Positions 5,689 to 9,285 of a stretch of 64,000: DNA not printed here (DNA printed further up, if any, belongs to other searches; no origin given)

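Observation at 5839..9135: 1098-aa anchored protein with tandem pectate-lyase-type beta-helices and a hypervariable-looking 21-bp coding repeat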

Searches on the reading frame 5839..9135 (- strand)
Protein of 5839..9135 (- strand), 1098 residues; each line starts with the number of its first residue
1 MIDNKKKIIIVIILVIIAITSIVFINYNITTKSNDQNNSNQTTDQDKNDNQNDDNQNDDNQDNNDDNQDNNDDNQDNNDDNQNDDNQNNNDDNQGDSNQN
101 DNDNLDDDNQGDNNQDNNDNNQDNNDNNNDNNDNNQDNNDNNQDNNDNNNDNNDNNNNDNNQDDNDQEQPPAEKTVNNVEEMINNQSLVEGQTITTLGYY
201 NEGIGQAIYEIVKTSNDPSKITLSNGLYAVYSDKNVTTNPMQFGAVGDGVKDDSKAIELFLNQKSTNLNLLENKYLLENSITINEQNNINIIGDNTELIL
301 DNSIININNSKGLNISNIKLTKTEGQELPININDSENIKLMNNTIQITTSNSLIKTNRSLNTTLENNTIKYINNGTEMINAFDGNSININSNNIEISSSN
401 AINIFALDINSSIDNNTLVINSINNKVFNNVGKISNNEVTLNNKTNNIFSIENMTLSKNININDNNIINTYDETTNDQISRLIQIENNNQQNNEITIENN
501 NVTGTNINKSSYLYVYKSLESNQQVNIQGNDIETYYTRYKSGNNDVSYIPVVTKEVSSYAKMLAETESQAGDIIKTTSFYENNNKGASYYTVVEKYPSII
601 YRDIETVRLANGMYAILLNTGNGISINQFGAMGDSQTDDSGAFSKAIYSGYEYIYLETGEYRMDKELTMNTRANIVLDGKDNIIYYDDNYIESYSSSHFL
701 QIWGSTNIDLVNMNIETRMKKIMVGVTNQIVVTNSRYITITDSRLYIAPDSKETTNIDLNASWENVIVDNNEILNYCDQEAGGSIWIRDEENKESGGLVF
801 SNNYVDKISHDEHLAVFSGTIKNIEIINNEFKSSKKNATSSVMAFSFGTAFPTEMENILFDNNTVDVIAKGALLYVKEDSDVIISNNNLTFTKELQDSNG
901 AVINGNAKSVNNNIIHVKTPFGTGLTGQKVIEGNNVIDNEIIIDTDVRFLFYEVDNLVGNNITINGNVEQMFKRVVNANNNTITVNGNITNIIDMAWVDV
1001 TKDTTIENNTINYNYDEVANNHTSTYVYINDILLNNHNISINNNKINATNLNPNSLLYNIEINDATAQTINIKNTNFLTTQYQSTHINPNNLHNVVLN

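Call 5: search_protein_families(library=pfam, proteins=[window:5839-9135:-], max_evalue=0.01)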
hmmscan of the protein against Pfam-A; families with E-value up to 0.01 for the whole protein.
window:5839-9135:- (1098 aa): 0 families

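Call 6: search_solved_structures(query=window:5839-9135:-, max_evalue=1, show_alignments=2)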
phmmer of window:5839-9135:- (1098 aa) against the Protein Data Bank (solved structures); distinct sequences matched with E-value up to 1: 0.

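Call 8: find_homologous_proteins(query=window:5839-9135:-)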
Query window:5839-9135:- (1098 aa): 1 proteins with E <= 0.001 among 8000 candidates.
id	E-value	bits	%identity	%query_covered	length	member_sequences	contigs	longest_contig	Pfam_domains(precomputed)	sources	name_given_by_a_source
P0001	0.0e+0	2255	100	100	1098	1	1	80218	-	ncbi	-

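Call 10: find_encoding_contigs(protein=P0001, flank=10000, max_places=5)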
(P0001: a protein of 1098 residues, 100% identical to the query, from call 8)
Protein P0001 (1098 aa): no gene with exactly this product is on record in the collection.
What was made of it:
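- Tried and rejected: Locating the source contig. find_encoding_contigs for the protein itself returned nothing (call 10).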

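Call 20: search_protein_families(library=ncbifam, proteins=[window:5842-8622:-], max_evalue=1)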
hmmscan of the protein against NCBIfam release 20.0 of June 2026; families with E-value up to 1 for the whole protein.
window:5842-8622:- (927 aa): 0 families

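Call 21: search_protein_families(library=phrogs, proteins=[window:5842-8622:-], max_evalue=1)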
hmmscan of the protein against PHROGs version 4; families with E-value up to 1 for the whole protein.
window:5842-8622:- (927 aa): 0 families

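Call 22: search_protein_representatives(protein=window:5842-8622:-)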
Query: 927 residues. Proteins with E-value up to 0.001 (for the whole library): 373; up to 1e-10: 100; up to 1e-30: 37. The best 150 are listed.
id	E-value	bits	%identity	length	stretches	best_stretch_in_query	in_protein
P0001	0.0e+00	1927.3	100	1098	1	1-927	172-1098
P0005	1.4e-97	344.4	34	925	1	12-908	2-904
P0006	3.5e-62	227.3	34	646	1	381-926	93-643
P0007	1.1e-58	215.9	31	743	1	385-927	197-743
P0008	6.6e-56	206.6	30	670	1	335-926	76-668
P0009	1.1e-55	205.8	27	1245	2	241-923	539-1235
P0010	2.4e-47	178.3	29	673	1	381-912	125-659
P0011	3.7e-44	167.7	30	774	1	252-923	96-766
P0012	7.8e-44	166.7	33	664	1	398-908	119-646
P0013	2.2e-43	165.2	33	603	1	387-911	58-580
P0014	2.5e-42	161.7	30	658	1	364-903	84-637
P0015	4.5e-41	157.5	33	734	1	412-905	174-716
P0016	5.6e-41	157.2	29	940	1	252-909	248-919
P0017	1.0e-37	146.4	30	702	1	349-907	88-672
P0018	1.3e-37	146.1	28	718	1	368-905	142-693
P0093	1.3e-12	63.4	28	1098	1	398-910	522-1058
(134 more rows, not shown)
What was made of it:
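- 5842..7479 (-): Module 2 (aa 553-1098): pre-domain plus a full-length beta-helix; the widespread unit of the family and the probable catalytic module. Exhaustive phmmer found 373 relatives at E < 1e-3 and 100 at E < 1e-10 (call 22).
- Family: 373 relatives at E < 1e-3 (call 22).
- Tried and rejected: The exhaustive phmmer search (call 22) solved this for the main protein.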

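Call 25: search_protein_families(library=pfam, alignment_id=A1, max_evalue=0.01)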
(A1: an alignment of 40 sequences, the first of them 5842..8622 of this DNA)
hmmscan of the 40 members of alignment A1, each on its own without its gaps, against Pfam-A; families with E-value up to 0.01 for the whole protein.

A. member 1, window:5842-8622:- (927 aa): 1 family
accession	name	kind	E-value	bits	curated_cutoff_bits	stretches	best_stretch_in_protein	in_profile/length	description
PF12708.12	Pect-lyase_RHGA_epim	-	0.00036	20.8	27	1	453-581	2-141/213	Rhamnogalacturonase A/epimerase, pectate lyase-like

B. families by the number of members that match (of 40 scanned): 12 families
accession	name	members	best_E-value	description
PF12708.12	Pect-lyase_RHGA_epim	17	1.7e-11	Rhamnogalacturonase A/epimerase, pectate lyase-like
PF13229.12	Beta_helix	3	3.4e-06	Right handed beta helix region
PF07963.17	N_methyl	2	1.6e-06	Prokaryotic N-terminal methylation motif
PF00404.24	Dockerin_1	2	2.4e-05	Dockerin type I domain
PF12218.14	End_N_terminal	2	0.00035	N terminal extension of bacteriophage endosialidase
PF24517.2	CBM96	1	8.1e-09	Carbohydrate-binding module family 96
PF00963.24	Cohesin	1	3.1e-07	Cohesin domain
PF07261.16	DnaB_2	1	0.004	Replication initiation and membrane attachment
PF23803.1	Phage_TAC_17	1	0.0042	Phage tail assembly chaperone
PF18612.7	Bac_A_amyl_C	1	0.005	Bacterial Alpha amylase C-terminal domain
PF04999.18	FtsL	1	0.0061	Cell division protein FtsL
PF08139.17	LPAM_1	1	0.0077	Prokaryotic membrane lipoprotein lipid attachment site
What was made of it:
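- Closest known: Pectate-lyase-like right-handed beta-helix proteins with the PF12708. Different: The window protein scores below the Pfam gathering threshold (20.8 against 27 bits, call 25).
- Some carry dockerin, cohesin or CBM96 domains (call 25), which are typical of extracellular carbohydrate-active proteins. Relatives carry dockerin or CBM96 domains (call 25). Two of 40 relatives have dockerins, one a cohesin and one a CBM96 (call 25).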

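Call 38: predict_structure(alignment_id=A3)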
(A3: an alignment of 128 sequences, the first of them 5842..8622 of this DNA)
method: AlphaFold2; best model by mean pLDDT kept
length: 927 residues; sequences in the alignment: 128
mean_pLDDT: 75.1   pTM: 0.66
mean pLDDT of the five models: 75.1, 74.8, 74.7, 71.9, 71.4
residues with pLDDT >= 90: 462; 70-90: 118; 50-70: 107; < 50: 240
segments of 3 or more residues with pLDDT < 50: 1-6, 28-33, 64-103, 152-158, 162-219, 231-243, 252-265, 273-290, 292-323, 325-330, 337-373
pLDDT, mean of each block of 10 residues (from residue 1): 42 73 65 69 84 86 49 32 38 37 53 58 61 62 65 48 43 29 27 37 37 37 60 44 56 43 47 44 42 39 33 38 47 50 39 40 38 59 95 96 97 95 82 89 92 95 97 95 97 97 97 96 84 98 95 86 98 96 95 99 95 97 98 97 97 99 89 93 93 96 94 98 83 95 94 76 97 95 98 97 98 97 95 98 96 96 95 95 93 90 81 77 74
secondary structure, 60 per line:
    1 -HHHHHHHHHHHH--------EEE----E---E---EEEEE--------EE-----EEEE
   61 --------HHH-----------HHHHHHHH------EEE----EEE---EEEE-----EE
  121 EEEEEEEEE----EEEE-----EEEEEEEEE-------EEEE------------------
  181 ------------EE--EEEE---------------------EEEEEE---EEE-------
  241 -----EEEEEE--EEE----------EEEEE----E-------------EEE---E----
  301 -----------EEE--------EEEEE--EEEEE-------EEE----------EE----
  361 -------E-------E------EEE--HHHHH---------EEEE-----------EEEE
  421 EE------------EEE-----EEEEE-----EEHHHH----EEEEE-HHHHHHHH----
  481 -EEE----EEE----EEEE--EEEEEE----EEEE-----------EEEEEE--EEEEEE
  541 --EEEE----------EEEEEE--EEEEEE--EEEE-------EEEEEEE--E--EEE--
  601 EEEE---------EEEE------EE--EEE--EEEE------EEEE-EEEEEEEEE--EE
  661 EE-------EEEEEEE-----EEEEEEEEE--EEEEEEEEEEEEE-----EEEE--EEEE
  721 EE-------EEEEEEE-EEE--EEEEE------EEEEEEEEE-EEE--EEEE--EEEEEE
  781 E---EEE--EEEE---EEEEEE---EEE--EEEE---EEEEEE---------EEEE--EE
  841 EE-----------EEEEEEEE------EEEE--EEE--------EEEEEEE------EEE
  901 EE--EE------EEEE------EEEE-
elements in order (helices of 4 or more, strands of 3 or more residues): H2-13 E22-24 E37-41 E57-60 H83-90 E97-99 E104-106 E110-113 E119-129 E134-137 E143-151 E159-162 E197-200 E222-227 E231-233 E246-251 E254-256 E267-271 E290-292 E312-314 E323-327 E330-334 E342-344 E383-385 H388-392 E402-405 E417-422 E435-437 E443-447 H455-458 E463-467 H469-476 E482-484 E489-491 E496-499 E502-507 E512-515 E527-532 E535-540 E543-546 E557-562 E565-570 E573-576 E584-590 E596-598 E601-604 E614-617 E628-630 E633-636 E643-646 E648-656 E659-662 E670-676 E682-690 E693-705 E711-714 E717-722 E730-736 E738-740 E743-747 E754-762 E764-766 E769-772 E775-781 E785-787 E790-793 E797-802 E806-808 E811-814 E818-823 E833-836 E839-842 E854-861 E868-871 E874-876 E885-891 E898-902 E913-916 E923-926
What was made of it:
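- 5842..7479 (-): AF2 pLDDT about 95 across the module (call 38).
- Tried and rejected: It left module 1 at pLDDT 30-65 (call 38).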

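Call 40: fold_search(model_id=the predicted structure, library=pdb)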
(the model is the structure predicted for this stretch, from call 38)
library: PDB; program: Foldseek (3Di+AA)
matches with E <= 10: 371; with E <= 0.001: 88
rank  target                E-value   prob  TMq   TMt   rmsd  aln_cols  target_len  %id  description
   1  8iqe_B                5.0e-08  1.00  0.24  0.37   9.3       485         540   13  Crystal structure of tetrameric K2-2 TSP (released 2024-02-21)
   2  8iqe_D                5.2e-08  1.00  0.24  0.37   9.4       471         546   13  Crystal structure of tetrameric K2-2 TSP (released 2024-02-21)
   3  8iq9_B                1.1e-07  1.00  0.25  0.38   9.3       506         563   12  Crystal structure of trimeric K2-2 TSP in complex with tetrasaccharide and octasaccharide (released 2024-02-21)
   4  8iq9_A                2.1e-07  1.00  0.22  0.34  10.8       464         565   13  Crystal structure of trimeric K2-2 TSP in complex with tetrasaccharide and octasaccharide (released 2024-02-21)
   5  6w4q_B                2.1e-07  1.00  0.18  0.22  12.0       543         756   12  Crystal structure of full-length tailspike protein 2 (TSP2, ORF211) ) from Escherichia coli O157:H7 bacteriophage CAB1 (released 2021-01-20)
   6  8iqe_C                3.1e-07  1.00  0.23  0.34  10.9       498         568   12  Crystal structure of tetrameric K2-2 TSP (released 2024-02-21)
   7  5w6p_F                3.2e-07  1.00  0.19  0.24  12.0       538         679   12  Crystal structure of Bacteriophage CBA120 tailspike protein 2 enzymatically active domain (TSP2dN, orf211) (released 2018-10-24)
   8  8iq5_A                3.8e-07  1.00  0.22  0.34  11.2       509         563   13  Crystal structure of trimeric K2-2 TSP (released 2024-02-21)
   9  8iqe_A                4.0e-07  1.00  0.21  0.32  11.6       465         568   13  Crystal structure of tetrameric K2-2 TSP (released 2024-02-21)
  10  5w6p_A                6.2e-07  1.00  0.18  0.24  12.0       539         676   12  Crystal structure of Bacteriophage CBA120 tailspike protein 2 enzymatically active domain (TSP2dN, orf211) (released 2018-10-24)
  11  6w4q_F                7.1e-07  1.00  0.19  0.23  12.2       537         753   12  Crystal structure of full-length tailspike protein 2 (TSP2, ORF211) ) from Escherichia coli O157:H7 bacteriophage CAB1 (released 2021-01-20)
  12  8iq5_D                7.8e-07  1.00  0.22  0.34  10.9       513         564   14  Crystal structure of trimeric K2-2 TSP (released 2024-02-21)
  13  5w6p_D                1.1e-06  1.00  0.19  0.23  12.6       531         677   11  Crystal structure of Bacteriophage CBA120 tailspike protein 2 enzymatically active domain (TSP2dN, orf211) (released 2018-10-24)
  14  6c72_A                1.5e-06  1.00  0.27  0.39   9.2       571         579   11  Crystal structure of a tailspike protein gp49 from Acinetobacter baumannii bacteriophage Fri1, a capsular polysacchari (released 2019-01-23)
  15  6w4q_A                2.7e-06  1.00  0.19  0.22  12.6       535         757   11  Crystal structure of full-length tailspike protein 2 (TSP2, ORF211) ) from Escherichia coli O157:H7 bacteriophage CAB1 (released 2021-01-20)
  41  3zpp                  8.9e-05  1.00  0.20  0.38  13.1       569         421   13  Structure of the Streptococcus pneumoniae surface protein and adhesin PfbA (released 2013-05-29)
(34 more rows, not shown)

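Call 43: find_related_loci(query=window:5842-8622:-, collection=metagenome_contigs, flank=6000)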
Query window:5842-8622:- (927 aa) in metagenome_contigs; peptide patterns used: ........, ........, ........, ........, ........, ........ (x = any residue, [..] = any of these).
244 stretches matched a pattern, but none encodes a relative of the query by tblastn (E <= 1e-3).
